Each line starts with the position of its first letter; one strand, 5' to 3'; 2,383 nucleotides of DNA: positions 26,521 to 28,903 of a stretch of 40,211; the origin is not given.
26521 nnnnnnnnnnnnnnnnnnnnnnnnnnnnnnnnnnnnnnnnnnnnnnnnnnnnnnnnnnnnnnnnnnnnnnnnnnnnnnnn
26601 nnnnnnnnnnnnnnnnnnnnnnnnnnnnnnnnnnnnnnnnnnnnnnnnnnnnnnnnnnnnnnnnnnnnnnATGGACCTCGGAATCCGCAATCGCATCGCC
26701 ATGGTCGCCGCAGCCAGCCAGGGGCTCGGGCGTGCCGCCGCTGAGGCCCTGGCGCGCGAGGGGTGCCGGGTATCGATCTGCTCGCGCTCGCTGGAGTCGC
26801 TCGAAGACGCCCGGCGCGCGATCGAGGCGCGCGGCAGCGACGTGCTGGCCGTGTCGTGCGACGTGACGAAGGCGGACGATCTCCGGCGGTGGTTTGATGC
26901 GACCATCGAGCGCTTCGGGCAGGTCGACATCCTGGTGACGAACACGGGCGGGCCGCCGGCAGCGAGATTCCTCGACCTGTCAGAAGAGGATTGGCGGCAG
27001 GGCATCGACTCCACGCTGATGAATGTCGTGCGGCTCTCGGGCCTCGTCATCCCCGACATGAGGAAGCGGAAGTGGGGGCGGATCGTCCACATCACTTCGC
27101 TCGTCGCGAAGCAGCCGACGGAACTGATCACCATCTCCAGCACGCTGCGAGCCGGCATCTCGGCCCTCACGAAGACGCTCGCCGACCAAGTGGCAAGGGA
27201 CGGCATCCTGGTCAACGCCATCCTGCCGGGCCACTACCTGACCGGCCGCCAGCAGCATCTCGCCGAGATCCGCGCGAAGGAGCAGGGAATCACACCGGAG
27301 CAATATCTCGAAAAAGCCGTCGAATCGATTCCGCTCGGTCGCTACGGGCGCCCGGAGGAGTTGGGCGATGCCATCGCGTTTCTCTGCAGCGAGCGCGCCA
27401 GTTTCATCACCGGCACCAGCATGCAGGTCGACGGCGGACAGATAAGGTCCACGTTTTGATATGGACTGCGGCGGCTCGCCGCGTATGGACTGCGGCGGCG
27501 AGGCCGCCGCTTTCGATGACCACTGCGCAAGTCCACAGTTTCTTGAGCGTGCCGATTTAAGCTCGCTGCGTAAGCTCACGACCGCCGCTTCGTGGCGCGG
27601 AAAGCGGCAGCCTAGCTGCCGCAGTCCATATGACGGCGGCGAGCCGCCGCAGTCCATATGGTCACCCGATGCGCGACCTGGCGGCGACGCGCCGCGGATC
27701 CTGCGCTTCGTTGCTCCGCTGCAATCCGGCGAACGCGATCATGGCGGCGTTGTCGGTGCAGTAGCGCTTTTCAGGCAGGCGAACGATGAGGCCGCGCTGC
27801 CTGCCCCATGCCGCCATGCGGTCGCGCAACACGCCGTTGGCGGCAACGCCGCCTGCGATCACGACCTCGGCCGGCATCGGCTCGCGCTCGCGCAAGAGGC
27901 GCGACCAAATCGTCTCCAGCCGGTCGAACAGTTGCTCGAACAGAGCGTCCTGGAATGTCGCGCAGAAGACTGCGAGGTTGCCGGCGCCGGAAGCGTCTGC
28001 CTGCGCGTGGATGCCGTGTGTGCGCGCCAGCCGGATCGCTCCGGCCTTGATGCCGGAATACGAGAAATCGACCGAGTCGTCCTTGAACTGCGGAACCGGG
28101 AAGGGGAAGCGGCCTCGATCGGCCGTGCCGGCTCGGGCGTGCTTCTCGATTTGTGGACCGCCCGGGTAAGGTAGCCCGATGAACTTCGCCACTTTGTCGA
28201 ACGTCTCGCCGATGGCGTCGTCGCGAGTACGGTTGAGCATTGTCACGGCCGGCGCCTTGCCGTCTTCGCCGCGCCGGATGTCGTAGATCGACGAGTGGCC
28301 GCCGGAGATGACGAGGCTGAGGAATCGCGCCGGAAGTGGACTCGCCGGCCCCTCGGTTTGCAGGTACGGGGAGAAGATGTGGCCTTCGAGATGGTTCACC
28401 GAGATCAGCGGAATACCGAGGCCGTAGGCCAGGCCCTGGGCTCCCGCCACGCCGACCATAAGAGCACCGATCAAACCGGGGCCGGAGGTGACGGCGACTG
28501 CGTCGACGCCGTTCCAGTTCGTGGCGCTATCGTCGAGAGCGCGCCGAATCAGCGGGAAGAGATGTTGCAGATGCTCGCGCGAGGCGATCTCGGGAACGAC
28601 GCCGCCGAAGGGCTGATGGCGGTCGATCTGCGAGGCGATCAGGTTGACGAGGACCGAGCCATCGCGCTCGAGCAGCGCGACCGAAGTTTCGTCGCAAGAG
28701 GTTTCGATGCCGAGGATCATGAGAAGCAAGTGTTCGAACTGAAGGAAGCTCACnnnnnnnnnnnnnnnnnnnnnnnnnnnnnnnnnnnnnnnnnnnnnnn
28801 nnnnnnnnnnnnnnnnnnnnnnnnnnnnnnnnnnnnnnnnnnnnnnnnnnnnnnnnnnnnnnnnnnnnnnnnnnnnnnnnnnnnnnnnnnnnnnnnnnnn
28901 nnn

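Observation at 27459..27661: Three-tier 203-nt palindrome spanning stop codon to stop codon between the SDR gene and tsaD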

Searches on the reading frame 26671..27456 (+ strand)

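Call 81: search_protein_families(library=pfam, proteins=[window:26671-27456:+])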
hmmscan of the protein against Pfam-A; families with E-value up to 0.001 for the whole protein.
window:26671-27456:+ (262 aa): 3 families
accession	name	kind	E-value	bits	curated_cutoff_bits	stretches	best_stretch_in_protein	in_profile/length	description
PF13561.12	adh_short_C2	-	8.2e-53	179.8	27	1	13-256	2-234/236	Enoyl-(Acyl carrier protein) reductase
PF00106.31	adh_short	-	6.1e-44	150.3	26.6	1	9-197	2-190/195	short chain dehydrogenase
PF08659.16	KR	-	3.7e-09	37.2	22.6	1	12-114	5-111/180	KR domain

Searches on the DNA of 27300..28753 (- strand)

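Call 15: search_rna_families(source=window, start=27300, end=27800, threshold=evalue, max_evalue=1)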
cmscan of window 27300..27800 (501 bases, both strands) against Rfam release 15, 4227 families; matches with E-value up to 1: 8.
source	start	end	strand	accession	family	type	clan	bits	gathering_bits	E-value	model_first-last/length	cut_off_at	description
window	27459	27659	-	RF04141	MIR8622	Gene; miRNA;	-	53.8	197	8.3e-09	1-212/212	no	MIR8622 microRNA precursor family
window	27456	27657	-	RF02690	BTH_s1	Gene; sRNA;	-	31.7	74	8.5e-06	1-205/205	no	Burkholderia sRNA 1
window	27467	27648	-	RF00102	VA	Gene;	-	29.2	62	0.008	1-159/159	no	VA RNA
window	27604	27650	-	RF00698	mir-489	Gene; miRNA;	-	18.1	61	0.69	1-84/84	no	mir-489 microRNA precursor family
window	27601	27673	-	RF01404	PinT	Gene; sRNA;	-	17.8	60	0.41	1-76/76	no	PinT (STnc440) Hfq binding RNA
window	27440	27513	+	RF01404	PinT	Gene; sRNA;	-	16.9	60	0.72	1-76/76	no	PinT (STnc440) Hfq binding RNA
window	27441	27708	+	RF01390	isrG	Gene; sRNA;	-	16.7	100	0.022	1-279/279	no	isrG Hfq binding RNA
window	27465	27681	+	RF02571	Mcr7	Gene; sRNA;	-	14.9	380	0.19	1-351/351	no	mcr7 sRNA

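Call 76: search_rna_families(source=L100, start=3450, end=3720, threshold=evalue, max_evalue=0.1)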
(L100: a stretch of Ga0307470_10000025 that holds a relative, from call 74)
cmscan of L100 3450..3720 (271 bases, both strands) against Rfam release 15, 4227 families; matches with E-value up to 0.1: 0.
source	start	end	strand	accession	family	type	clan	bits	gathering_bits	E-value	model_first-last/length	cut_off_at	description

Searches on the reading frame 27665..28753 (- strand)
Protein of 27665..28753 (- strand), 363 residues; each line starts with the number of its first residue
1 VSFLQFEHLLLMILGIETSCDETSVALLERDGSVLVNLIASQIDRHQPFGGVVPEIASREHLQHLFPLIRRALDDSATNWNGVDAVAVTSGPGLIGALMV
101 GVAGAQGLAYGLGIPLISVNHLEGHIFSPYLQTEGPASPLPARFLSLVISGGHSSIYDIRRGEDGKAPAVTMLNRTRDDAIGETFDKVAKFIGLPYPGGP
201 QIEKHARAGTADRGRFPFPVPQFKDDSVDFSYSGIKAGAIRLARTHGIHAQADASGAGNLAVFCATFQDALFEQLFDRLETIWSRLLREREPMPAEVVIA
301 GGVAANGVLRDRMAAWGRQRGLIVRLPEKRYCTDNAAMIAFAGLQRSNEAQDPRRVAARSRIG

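Call 74: find_related_loci(query=window:27665-28753:-, collection=metagenome_contigs, flank=2500)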
Query window:27665-28753:- (363 aa) in metagenome_contigs; peptide patterns used: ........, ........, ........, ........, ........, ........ (x = any residue, [..] = any of these).
600 stretches matched a pattern (row limit reached: there are more); 568 encode a relative of the query (tblastn E <= 1e-3); the best 80 are kept; 80 distinct loci.
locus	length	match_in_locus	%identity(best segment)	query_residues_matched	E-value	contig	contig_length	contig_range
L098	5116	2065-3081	77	12-362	0e+0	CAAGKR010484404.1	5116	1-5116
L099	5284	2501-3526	74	12-362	7e-175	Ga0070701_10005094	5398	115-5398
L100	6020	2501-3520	74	11-362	7e-170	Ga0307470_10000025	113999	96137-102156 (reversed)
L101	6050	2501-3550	72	1-362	3e-169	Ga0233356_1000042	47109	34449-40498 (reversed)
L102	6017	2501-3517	75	12-362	9e-172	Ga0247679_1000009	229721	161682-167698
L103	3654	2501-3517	74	12-362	2e-161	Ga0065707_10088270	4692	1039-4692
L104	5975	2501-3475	44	13-349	6e-81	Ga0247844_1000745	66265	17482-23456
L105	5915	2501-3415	41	12-339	2e-80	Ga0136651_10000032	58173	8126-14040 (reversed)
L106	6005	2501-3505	40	11-362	4e-79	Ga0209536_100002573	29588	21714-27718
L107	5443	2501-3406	42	14-342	4e-79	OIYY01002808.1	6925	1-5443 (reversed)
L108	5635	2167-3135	42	10-354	4e-78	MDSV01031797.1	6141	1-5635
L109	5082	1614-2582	42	10-354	3e-78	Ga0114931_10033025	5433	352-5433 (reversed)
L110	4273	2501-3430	42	11-342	3e-77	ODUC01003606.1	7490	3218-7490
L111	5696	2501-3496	41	13-361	9e-77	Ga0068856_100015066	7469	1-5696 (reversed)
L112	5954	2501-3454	41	3-343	2e-76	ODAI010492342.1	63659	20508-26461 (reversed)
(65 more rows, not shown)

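Call 81: search_protein_families(library=pfam, proteins=[window:27665-28753:-])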
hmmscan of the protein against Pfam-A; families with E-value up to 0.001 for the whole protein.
window:27665-28753:- (363 aa): 1 family
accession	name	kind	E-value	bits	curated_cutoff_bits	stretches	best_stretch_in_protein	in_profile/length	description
PF00814.31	TsaD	-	6.3e-77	259.3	24.8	1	34-341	2-264/264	tRNA N6-adenosine threonylcarbamoyltransferase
